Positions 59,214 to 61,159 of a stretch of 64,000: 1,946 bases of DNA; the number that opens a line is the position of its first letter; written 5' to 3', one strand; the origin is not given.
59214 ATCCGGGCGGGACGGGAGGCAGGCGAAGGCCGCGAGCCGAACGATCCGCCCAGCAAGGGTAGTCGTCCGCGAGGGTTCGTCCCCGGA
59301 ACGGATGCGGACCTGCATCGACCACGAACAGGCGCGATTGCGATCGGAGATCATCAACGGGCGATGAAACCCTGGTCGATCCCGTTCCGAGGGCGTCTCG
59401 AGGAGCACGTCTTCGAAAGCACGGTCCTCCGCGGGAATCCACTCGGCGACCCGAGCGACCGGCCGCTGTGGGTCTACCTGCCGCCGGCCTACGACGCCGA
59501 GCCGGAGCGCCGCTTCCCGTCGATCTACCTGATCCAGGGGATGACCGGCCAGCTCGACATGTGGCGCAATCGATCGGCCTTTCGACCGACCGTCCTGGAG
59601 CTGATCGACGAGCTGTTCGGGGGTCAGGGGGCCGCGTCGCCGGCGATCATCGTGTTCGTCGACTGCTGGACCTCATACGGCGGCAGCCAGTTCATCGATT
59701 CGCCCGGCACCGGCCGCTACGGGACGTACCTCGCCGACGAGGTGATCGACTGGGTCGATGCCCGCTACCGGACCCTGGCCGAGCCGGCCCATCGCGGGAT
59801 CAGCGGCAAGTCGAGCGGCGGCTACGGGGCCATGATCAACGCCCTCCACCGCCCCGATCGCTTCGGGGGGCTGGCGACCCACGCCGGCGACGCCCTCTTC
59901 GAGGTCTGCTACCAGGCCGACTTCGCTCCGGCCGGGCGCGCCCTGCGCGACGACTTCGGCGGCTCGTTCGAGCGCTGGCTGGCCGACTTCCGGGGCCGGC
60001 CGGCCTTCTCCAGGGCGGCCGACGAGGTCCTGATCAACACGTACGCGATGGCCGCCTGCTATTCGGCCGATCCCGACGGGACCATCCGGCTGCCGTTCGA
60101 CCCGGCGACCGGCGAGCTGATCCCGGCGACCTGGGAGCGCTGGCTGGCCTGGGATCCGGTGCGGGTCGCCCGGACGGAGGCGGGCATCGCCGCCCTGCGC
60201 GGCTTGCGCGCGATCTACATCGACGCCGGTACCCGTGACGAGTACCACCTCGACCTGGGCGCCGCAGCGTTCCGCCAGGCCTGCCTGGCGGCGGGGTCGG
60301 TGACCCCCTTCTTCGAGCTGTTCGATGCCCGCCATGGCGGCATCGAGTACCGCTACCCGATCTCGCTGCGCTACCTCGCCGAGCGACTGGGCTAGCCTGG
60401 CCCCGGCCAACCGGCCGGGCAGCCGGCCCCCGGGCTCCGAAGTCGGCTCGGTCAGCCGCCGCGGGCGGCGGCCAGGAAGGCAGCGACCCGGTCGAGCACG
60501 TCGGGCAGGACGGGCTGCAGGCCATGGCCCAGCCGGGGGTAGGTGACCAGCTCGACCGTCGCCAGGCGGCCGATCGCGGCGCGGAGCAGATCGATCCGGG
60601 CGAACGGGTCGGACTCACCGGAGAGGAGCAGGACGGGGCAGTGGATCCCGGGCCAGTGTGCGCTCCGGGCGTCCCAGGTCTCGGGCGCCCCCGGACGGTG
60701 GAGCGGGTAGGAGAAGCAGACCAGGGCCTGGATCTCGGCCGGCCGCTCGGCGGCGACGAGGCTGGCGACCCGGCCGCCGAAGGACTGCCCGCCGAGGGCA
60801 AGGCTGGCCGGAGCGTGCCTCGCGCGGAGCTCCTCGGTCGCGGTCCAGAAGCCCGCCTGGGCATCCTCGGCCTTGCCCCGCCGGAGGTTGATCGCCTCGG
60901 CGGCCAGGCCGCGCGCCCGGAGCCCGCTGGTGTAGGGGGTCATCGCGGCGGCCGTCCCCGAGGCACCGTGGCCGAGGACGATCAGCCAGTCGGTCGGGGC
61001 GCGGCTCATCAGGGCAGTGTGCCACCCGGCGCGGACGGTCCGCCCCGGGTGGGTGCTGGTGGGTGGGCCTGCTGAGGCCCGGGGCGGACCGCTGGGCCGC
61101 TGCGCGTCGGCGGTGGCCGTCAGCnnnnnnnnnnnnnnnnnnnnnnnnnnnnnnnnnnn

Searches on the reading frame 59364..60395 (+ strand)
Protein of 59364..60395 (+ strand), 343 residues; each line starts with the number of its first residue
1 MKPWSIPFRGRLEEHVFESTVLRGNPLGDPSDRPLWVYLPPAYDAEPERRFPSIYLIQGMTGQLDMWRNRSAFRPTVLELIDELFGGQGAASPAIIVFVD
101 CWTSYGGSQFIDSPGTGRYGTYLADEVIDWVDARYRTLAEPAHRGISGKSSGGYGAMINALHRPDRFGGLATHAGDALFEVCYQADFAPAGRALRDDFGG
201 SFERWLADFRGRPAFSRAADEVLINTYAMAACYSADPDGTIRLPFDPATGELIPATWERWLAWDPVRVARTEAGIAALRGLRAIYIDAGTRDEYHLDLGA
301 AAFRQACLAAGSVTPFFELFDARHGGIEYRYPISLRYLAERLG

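Call 42: search_protein_families(library=pfam, proteins=[window:59364-60395:+], max_evalue=0.001)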
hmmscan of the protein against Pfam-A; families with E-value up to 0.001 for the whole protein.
window:59364-60395:+ (343 aa): 2 families
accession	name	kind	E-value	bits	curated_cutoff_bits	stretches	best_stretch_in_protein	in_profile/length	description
PF00756.26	Esterase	-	2.5e-20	73.7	22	1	32-303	7-206/251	Putative esterase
PF00326.27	Peptidase_S9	-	0.00085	19.3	22.6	0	114-175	35-97/213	Prolyl oligopeptidase family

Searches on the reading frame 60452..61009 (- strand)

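Call 42: search_protein_families(library=pfam, proteins=[window:60452-61009:-], max_evalue=0.001)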
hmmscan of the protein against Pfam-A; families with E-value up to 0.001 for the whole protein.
window:60452-61009:- (185 aa): 4 families
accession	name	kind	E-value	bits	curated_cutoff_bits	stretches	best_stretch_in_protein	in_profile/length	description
PF20408.4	Abhydrolase_11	-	1.2e-19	71.3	27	1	57-156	67-159/193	Alpha/beta hydrolase domain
PF12146.15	Hydrolase_4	-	4e-09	36.6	27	1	48-100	56-108/239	Serine aminopeptidase, S33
PF01738.24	DLH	-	3.3e-05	24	21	1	61-164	88-188/217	Dienelactone hydrolase family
PF00561.26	Abhydrolase_1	-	7.5e-05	22.9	25.8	0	60-103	61-103/245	alpha/beta hydrolase fold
